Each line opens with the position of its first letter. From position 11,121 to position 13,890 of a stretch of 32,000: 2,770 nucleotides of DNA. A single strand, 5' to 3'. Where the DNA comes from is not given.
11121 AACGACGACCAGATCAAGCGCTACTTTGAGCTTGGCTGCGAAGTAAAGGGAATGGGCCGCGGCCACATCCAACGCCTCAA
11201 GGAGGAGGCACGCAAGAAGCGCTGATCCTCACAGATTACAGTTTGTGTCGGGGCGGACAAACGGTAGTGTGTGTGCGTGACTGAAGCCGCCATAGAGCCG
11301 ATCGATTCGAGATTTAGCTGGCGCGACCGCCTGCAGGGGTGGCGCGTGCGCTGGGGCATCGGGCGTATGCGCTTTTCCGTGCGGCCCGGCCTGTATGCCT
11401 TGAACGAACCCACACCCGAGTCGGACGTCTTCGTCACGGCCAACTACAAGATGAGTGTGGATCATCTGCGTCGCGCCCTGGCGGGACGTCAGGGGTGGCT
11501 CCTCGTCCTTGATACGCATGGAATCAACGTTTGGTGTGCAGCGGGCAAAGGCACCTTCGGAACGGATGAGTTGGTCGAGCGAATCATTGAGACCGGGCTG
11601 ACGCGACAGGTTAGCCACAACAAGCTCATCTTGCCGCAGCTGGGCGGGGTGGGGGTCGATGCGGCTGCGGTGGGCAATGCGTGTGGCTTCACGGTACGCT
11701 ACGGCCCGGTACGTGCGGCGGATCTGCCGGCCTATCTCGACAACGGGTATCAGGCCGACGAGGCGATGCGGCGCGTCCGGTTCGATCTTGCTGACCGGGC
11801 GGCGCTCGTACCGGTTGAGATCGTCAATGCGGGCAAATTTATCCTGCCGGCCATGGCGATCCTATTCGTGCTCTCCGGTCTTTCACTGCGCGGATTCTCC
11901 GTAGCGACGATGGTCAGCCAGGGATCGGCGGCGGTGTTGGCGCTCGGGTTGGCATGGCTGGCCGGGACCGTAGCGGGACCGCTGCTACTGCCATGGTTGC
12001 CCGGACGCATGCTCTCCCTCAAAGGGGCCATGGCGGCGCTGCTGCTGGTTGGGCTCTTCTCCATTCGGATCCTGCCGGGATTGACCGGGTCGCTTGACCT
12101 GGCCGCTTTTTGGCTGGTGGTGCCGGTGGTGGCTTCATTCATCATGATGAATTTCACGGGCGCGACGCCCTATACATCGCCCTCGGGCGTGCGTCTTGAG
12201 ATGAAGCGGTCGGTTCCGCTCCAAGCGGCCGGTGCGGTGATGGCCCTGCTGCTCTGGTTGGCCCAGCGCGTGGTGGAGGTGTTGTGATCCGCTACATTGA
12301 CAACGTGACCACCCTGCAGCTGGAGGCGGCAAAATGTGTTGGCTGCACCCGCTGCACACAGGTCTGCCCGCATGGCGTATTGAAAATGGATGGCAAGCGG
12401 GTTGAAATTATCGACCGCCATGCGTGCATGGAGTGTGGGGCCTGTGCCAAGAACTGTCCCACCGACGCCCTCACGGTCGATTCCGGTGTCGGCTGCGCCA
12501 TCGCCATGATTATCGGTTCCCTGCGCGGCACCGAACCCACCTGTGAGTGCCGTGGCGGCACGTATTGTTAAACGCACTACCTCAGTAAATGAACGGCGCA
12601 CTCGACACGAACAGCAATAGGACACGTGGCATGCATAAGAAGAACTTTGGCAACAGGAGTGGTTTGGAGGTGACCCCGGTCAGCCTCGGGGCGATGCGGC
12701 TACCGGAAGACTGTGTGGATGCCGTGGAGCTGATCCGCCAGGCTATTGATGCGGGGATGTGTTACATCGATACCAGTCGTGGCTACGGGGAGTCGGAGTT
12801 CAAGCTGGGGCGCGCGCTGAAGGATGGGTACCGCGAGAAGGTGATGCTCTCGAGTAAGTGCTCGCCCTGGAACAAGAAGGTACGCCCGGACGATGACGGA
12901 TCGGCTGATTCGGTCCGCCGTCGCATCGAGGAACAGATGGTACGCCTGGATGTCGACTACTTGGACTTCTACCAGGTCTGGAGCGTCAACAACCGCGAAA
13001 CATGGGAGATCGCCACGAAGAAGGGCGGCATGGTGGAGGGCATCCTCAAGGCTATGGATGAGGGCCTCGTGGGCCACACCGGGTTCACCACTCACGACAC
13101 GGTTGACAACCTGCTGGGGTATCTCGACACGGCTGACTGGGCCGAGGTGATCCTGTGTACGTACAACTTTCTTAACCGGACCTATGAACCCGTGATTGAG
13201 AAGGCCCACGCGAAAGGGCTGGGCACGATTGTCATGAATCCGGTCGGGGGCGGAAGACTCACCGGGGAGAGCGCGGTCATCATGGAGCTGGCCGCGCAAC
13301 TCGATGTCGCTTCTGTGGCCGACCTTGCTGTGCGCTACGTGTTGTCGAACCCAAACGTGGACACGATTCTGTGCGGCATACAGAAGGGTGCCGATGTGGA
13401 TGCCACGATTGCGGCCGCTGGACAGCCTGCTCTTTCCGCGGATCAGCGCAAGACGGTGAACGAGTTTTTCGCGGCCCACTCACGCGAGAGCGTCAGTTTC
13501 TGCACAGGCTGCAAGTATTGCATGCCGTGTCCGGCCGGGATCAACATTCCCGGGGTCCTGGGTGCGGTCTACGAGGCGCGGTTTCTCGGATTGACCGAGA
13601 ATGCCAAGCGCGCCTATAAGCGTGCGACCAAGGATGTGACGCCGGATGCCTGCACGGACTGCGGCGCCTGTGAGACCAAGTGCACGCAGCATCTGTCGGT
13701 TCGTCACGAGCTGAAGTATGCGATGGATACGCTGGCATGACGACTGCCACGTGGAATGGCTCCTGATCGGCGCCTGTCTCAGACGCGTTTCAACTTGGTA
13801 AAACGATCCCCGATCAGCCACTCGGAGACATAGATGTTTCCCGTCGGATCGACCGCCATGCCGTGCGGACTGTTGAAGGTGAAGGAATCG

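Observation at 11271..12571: Complete hgcA-hgcB mercury-methylation gene pair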

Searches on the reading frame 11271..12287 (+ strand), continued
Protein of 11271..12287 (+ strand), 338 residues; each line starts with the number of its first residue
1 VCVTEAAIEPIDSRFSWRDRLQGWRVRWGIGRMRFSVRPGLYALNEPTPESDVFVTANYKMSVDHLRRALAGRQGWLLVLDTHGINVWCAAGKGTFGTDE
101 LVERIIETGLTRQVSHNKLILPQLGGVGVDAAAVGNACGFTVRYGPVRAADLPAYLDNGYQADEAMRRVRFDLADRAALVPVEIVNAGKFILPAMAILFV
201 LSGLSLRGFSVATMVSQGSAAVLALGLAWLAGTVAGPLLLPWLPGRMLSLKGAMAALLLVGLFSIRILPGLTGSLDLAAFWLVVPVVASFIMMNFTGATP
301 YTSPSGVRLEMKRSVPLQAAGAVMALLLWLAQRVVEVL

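Call 31: predict_structure(alignment_id=A1)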
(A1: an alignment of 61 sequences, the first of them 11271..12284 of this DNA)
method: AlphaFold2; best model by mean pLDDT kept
length: 338 residues; sequences in the alignment: 61
mean_pLDDT: 90.2   pTM: 0.83
mean pLDDT of the five models: 90.2, 89.5, 89.3, 88.8, 88.4
residues with pLDDT >= 90: 241; 70-90: 71; 50-70: 22; < 50: 4
segments of 3 or more residues with pLDDT < 50: 1-3
pLDDT, mean of each block of 10 residues (from residue 1): 67 92 89 89 97 95 93 96 71 76 96 97 83 96 93 97 91 88 92 97 94 94 97 94 92 95 84 91 97 78 80 96 97 78
secondary structure, 60 per line:
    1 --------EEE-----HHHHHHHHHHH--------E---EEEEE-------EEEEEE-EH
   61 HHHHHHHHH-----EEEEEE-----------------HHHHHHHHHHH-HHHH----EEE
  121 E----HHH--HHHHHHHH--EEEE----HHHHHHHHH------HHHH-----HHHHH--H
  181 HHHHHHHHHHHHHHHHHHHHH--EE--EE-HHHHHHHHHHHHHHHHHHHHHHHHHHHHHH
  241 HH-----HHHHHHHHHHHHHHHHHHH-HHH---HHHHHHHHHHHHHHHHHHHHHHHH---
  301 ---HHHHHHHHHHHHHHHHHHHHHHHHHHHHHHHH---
elements in order: E9-11 H17-27 E40-44 E52-57 H60-69 E75-80 H98-108 H110-113 E118-121 H131-138 E141-144 H149-157 H164-167 H173-177 H180-201 H211-242 H248-266 H274-297 H304-335

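Call 34: fold_search(model_id=the predicted structure, library=pdb)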
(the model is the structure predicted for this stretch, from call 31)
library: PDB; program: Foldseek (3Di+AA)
matches with E <= 10: 277; with E <= 0.001: 6
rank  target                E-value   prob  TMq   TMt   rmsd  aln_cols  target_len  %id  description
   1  9a0b_A                2.2e-21  1.00  0.63  0.65   6.1       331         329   45  Structure determination of the HgcAB complex using metagenome sequence data, coevolution analysis, and ab initio struc (released 2020-06-12)
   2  4c1n_G                4.8e-07  1.00  0.33  0.25   7.7       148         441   24  Corrinoid protein reactivation complex with activator (released 2014-08-13)
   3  2ycl_A                1.5e-06  1.00  0.32  0.25   3.5       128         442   25  complete structure of the corrinoid,iron-sulfur protein including the N-terminal domain with a 4Fe-4S cluster (released 2011-06-08)
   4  2h9a_A                4.4e-06  1.00  0.32  0.28   3.6       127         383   25  Corrinoid Iron-Sulfur Protein (released 2006-09-26)
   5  4djd_C                9.8e-06  1.00  0.32  0.25   3.4       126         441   23  Crystal structure of folate-free corrinoid iron-sulfur protein (CFeSP) in complex with its methyltransferase (MeTr) (released 2012-03-14)
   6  9fzy_F                2.2e-05  1.00  0.35  0.27   4.7       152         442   18  Structure of carbon monoxide dehydrogenase/acetyl-CoA synthase (CODH/ACS) in complex with corrinoid iron-sulfur protei (released 2025-02-05)
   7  1qv9_A                1.2e-01  0.23  0.20  0.23  19.5       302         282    8  Coenzyme F420-dependent methylenetetrahydromethanopterin dehydrogenase (Mtd) from Methanopyrus kandleri: A methanogeni (released 2003-11-11)
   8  6hcy_A                1.2e-01  0.21  0.24  0.21  15.3       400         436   12  human STEAP4 bound to NADP, FAD, heme and Fe(III)-NTA. (released 2018-10-24)
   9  8wto_A                1.3e-01  0.12  0.17  0.11  16.3       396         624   12  Cryo-EM structure of jasmonic acid transporter ABCG16 in outward conformation (released 2024-10-23)
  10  8j2y_A                4.7e-01  0.08  0.18  0.18  14.8       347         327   12  Acidimicrobiaceae bacterium photocobilins protein, dark state (released 2024-04-10)
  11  2qpt                  4.7e-01  0.06  0.16  0.12  23.9       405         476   11  Crystal structure of an EHD ATPase involved in membrane remodelling (released 2007-10-16)
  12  8j2y_B                5.0e-01  0.13  0.20  0.21  14.5       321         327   12  Acidimicrobiaceae bacterium photocobilins protein, dark state (released 2024-04-10)
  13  6hrn_B                5.8e-01  0.25  0.21  0.34  11.2       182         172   13  C-Phycocyanin from heterocyst forming filamentous cyanobacterium Nostoc sp. WR13 (released 2019-06-05)
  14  8iml_G                6.5e-01  0.20  0.21  0.34  14.3       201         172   14  Rs2I-Rs2II, Rs1I-Rs1II, RbI-RbII cylinder in cyanobacterial phycobilisome from Anthocerotibacter panamensis (Cluster D (released 2023-10-25)
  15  8esz_AM               7.2e-01  0.38  0.23  0.40   7.3       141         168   13  Structure of mitochondrial complex I from Drosophila melanogaster, Helix-locked state (released 2023-03-29)
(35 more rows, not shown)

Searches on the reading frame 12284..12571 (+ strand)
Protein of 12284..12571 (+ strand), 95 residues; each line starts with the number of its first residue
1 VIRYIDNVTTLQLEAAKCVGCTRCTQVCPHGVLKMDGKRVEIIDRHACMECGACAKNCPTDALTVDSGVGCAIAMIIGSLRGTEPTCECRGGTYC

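Call 3: search_protein_families(library=ncbifam, proteins=[window:12284-12571:+], max_evalue=0.01)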
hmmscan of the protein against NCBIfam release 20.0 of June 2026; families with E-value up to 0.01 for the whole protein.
window:12284-12571:+ (95 aa): 105 families (the best 25 are shown)
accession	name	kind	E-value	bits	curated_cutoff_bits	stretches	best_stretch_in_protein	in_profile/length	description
NF040864.1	HgcB_ferredoxin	equivalog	3.9e-36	122.8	99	1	3-95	1-93/93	mercury methylation ferredoxin HgcB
NF043039.1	HgcAB_like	equivalog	2.1e-15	57.2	285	1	7-64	291-350/350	HgcAB-like fusion protein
NF038196.1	ferrodoxin_EFR1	subfamily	1.8e-11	44.6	75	1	12-66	181-232/242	EFR1 family ferrodoxin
TIGR02179.1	PorD_KorD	subfamily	1e-10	41.6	60.05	1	14-65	23-74/78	2-oxoacid:acceptor oxidoreductase, delta subunit, pyruvate/2-ketoisovalerate family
NF045874.1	Vhu_polyferre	exception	1.2e-10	40.7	600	1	7-72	187-252/381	F420-non-reducing hydrogenase associated-polyferredoxin VhuB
NF058577.1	FdxA_fam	equivalog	4.1e-10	39.7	65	1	17-62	8-52/52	4Fe-4S ferredoxin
NF040770.1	hetero_SS_HdrA2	exception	4.6e-10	38.3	1100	1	10-74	571-634/777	CoB-CoM heterodisulfide reductase HdrA2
TIGR02936.1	fdxN_nitrog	equivalog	7.5e-10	38.8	80.55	2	12-37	17-42/91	ferredoxin III, nif-specific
NF040684.1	PorD_Arch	equivalog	1.6e-09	37.7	120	1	13-65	29-81/85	pyruvate synthase subunit PorD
NF007203.0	PRK09624.1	equivalog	2.6e-09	37.2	171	1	12-65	47-100/105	pyuvate ferredoxin oxidoreductase subunit delta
NF048010.1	SfplDhtActHpsHDes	equivalog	6.3e-09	35.1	430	1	13-65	52-107/298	(2S)-3-sulfopropanediol dehydratase activating enzyme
TIGR02700.1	flavo_MJ0208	hypoth_equivalog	7.2e-09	35.3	251.35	1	10-65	142-196/234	dihydromethanopterin reductase (acceptor)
NF007382.0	PRK09898.1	equivalog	7.6e-09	35.4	213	1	2-65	140-200/208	ferredoxin-like protein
TIGR02494.1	PFLE_PFLC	subfamily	8.5e-09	35.1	174.35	1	8-65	40-99/293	glycyl-radical enzyme activating protein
NF004541.0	PRK05888.2-2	equivalog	1.5e-08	34.6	217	1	12-64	57-112/168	NADH-quinone oxidoreductase subunit NuoI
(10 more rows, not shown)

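Call 4: search_protein_families(library=pfam, proteins=[window:12284-12571:+], max_evalue=0.01)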
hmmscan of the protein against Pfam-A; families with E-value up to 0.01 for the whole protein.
window:12284-12571:+ (95 aa): 17 families
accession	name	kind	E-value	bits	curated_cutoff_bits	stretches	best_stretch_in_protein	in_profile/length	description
PF14697.11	Fer4_21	-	1.8e-13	50.9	35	2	14-64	4-58/59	4Fe-4S dicluster domain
PF00037.32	Fer4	-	3.8e-13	49.1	21.1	2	42-64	2-24/24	4Fe-4S binding domain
PF13187.11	Fer4_9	-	2.9e-10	40.5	27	1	17-62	1-51/52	4Fe-4S dicluster domain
PF12838.12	Fer4_7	-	3.3e-10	40.7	27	1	17-62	1-52/52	4Fe-4S dicluster domain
PF12837.12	Fer4_6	-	5.4e-10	39.2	25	2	15-33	6-24/24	4Fe-4S binding domain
PF12797.12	Fer4_2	-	1.2e-09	37.9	24.5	2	14-29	6-21/22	4Fe-4S binding domain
PF13237.11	Fer4_10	-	8.2e-09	35.7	25.5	1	13-59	4-53/53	4Fe-4S dicluster domain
PF13484.11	Fer4_16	-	3.4e-08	34.6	30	1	17-36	1-20/66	4Fe-4S double cluster binding domain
PF25160.1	LdpA_Fe-S-bd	-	1.1e-07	32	27.6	1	10-35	20-45/49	LdpA Fe-S cluster-binding domain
PF13534.11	Fer4_17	-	2e-07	31.9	22.2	1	12-32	40-60/61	4Fe-4S dicluster domain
PF13183.11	Fer4_8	-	2.6e-06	28.3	27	1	14-32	50-68/68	4Fe-4S dicluster domain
PF17179.9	Fer4_22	-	1.3e-05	26.4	27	1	12-31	75-94/95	4Fe-4S dicluster domain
PF12800.12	Fer4_4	-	1.5e-05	25.3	24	0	47-60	3-16/17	4Fe-4S binding domain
PF13370.11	Fer4_13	-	6.8e-05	23.9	24.5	0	16-36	4-23/58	4Fe-4S single cluster domain of Ferredoxin I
PF12798.12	Fer4_3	-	0.0002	22.4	27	1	48-62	1-15/15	4Fe-4S binding domain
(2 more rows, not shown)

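Call 19: search_solved_structures(query=window:12284-12568:+, max_evalue=0.0001, show_alignments=1)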
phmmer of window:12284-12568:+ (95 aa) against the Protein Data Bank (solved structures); distinct sequences matched with E-value up to 0.0001: 77 (the best 60 are shown).
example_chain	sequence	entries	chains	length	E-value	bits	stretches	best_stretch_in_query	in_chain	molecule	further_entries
9sw6_G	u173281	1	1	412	1.2e-25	92.7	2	9-72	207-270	Polyferredoxin protein MvhB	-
9sfi_O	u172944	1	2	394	2.4e-24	88.6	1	12-66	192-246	Ferredoxin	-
5t5i_F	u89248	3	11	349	3.2e-19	72.2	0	13-66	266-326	Tungsten formylmethanofuran dehydrogenase subunit fwdF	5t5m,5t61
9sw6_H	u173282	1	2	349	4.6e-18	68.5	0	25-66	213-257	Tungsten formylmethanofuran dehydrogenase, subunit F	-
9sfi_T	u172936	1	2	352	5.9e-16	61.7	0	42-66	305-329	4Fe-4S ferredoxin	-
5odc_A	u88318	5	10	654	8e-12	48.4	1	13-67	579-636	Heterodisulfide reductase, subunit A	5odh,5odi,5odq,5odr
8a6t_B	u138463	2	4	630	2.1e-11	47.1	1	11-63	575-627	Electron bifurcating hydrogenase subunit HydB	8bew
7bkb_K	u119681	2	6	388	1.5e-10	44.4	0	15-66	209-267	Formylmethanofuran dehydrogenase, subunit F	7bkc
8a8o_C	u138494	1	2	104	2.2e-10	43.9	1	11-64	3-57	Beta-subunit of the PAPS reductase from Methanothermococcus thermolithotrophicus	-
9sfi_A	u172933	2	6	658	3.6e-10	43.2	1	16-65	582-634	CoB--CoM heterodisulfide reductase iron-sulfur subunit A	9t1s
7np8_A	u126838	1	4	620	6e-09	39.2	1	13-66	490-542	Coenzyme F420-dependent sulfite reductase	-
9eri_B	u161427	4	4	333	2.1e-08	37.5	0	13-65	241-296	Na(+)-translocating ferredoxin:NAD(+) oxidoreductase complex subunit B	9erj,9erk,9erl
8c0z_C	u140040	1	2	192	5.9e-08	36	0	17-66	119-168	Iron-sulfur cluster-binding protein potential subunit of aldehyde oxidoreductase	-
8rvu_a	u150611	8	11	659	1e-07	35.3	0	15-63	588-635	H(2):CoB-CoM heterodisulfide,ferredoxin reductase subunit A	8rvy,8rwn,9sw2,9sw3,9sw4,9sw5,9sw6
8rvv_A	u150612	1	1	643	1.4e-07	34.9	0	15-63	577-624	H(2):CoB-CoM heterodisulfide,ferredoxin reductase subunit A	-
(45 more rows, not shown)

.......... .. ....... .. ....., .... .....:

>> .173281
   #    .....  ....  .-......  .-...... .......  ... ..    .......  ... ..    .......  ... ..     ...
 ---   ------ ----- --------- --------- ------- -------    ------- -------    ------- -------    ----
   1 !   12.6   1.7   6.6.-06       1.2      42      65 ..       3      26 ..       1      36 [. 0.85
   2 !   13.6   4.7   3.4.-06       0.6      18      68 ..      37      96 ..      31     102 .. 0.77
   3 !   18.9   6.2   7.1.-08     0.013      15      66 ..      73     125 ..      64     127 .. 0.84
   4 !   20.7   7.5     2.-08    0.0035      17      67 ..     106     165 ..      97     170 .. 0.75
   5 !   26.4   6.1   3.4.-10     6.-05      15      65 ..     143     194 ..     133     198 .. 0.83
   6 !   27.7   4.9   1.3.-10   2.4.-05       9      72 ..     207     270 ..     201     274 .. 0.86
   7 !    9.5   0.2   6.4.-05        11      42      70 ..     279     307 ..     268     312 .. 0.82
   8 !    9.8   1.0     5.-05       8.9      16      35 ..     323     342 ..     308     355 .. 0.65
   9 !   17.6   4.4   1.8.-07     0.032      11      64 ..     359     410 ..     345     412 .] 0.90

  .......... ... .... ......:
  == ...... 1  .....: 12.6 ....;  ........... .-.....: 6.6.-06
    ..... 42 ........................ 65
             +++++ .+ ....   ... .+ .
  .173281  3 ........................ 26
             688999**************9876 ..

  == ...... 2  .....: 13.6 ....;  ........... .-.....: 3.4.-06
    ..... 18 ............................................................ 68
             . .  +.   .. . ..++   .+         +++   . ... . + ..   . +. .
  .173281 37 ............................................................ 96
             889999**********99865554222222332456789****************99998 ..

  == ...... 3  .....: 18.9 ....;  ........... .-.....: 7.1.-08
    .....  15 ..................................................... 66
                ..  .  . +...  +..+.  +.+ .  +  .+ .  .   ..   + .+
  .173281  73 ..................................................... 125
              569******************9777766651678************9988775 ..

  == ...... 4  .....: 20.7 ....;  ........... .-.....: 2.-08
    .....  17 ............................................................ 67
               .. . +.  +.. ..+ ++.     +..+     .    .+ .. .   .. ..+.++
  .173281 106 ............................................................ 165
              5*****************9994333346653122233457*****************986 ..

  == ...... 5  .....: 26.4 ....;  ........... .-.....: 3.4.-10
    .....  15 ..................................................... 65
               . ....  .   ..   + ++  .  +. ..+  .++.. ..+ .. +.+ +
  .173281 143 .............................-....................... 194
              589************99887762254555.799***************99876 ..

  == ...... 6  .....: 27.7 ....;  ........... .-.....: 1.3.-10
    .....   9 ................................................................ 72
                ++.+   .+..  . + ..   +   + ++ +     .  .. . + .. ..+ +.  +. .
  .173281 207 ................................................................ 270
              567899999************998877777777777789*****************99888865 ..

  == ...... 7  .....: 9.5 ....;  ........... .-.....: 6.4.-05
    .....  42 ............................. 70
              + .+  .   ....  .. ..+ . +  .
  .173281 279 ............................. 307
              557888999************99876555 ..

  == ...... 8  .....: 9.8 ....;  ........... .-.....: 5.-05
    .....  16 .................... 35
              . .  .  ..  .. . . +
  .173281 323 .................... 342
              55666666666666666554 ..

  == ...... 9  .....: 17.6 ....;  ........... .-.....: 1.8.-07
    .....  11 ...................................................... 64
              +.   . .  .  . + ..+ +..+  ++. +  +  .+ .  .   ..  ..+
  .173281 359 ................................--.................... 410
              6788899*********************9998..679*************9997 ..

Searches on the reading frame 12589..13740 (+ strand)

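Call 3: search_protein_families(library=ncbifam, proteins=[window:12589-13740:+], max_evalue=0.01)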
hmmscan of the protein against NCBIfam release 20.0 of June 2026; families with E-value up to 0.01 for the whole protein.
window:12589-13740:+ (383 aa): 11 families
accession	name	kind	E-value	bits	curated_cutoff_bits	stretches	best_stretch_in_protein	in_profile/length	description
NF049922.1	MethglyxlRedYdjG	equivalog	1.3e-11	44.1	550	1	41-226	34-227/326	NADH-dependent methylglyoxal reductase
NF007695.0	PRK10376.1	subfamily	1.6e-10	40.5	280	1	38-291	35-284/290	oxidoreductase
NF007388.0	PRK09912.1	subfamily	1.6e-08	33.8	448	1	8-227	6-233/346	L-glyceraldehyde 3-phosphate reductase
NF007912.0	PRK10625.1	equivalog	2.6e-08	33.6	415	1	23-132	8-133/346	NADP(H)-dependent aldo-keto reductase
NF008598.0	PRK11565.1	equivalog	0.00026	20.2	425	1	43-145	28-122/275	2,5-didehydrogluconate reductase DkgA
NF011432.0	PRK14863.1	equivalog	0.00034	20.2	244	0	247-282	235-270/292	bifunctional regulator KidO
TIGR01293.1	Kv_beta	subfamily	0.00037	19.7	365.4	1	15-127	1-118/319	voltage-dependent potassium channel subunit beta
TIGR00314.1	cdhA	equivalog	0.0043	14.9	781.3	0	248-372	347-456/784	CO dehydrogenase/acetyl-CoA synthase complex subunit alpha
NF058577.1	FdxA_fam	equivalog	0.0047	17.1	65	1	349-366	32-49/52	4Fe-4S ferredoxin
NF045480.1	FdxA_Actino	equivalog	0.0069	16.6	125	0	350-367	35-52/107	ferredoxin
NF042966.1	AcAcCoAred_PhaB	equivalog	0.009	15.6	436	0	171-222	86-138/240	acetoacetyl-CoA reductase PhaB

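Call 4: search_protein_families(library=pfam, proteins=[window:12589-13740:+], max_evalue=0.01)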
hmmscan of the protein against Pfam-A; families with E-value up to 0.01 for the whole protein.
window:12589-13740:+ (383 aa): 8 families
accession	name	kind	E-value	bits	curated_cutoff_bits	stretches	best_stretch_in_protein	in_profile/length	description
PF00248.27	Aldo_ket_red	-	1.9e-32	113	24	1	32-292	3-288/291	Aldo/keto reductase family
PF13187.11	Fer4_9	-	2.6e-07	31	27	1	305-368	2-50/52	4Fe-4S dicluster domain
PF13534.11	Fer4_17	-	3.6e-06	27.9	22.2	1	304-370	1-61/61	4Fe-4S dicluster domain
PF13183.11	Fer4_8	-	4.3e-06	27.6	27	1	302-368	2-67/68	4Fe-4S dicluster domain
PF13237.11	Fer4_10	-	9.7e-06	25.9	25.5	1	303-365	7-52/53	4Fe-4S dicluster domain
PF00037.32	Fer4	-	0.0017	18.5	21.1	0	350-365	3-18/24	4Fe-4S binding domain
PF13746.11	Fer4_18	-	0.0038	17.8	27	0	347-377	53-83/114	4Fe-4S dicluster domain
PF12797.12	Fer4_2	-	0.0088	16.4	24.5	0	352-365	7-20/22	4Fe-4S binding domain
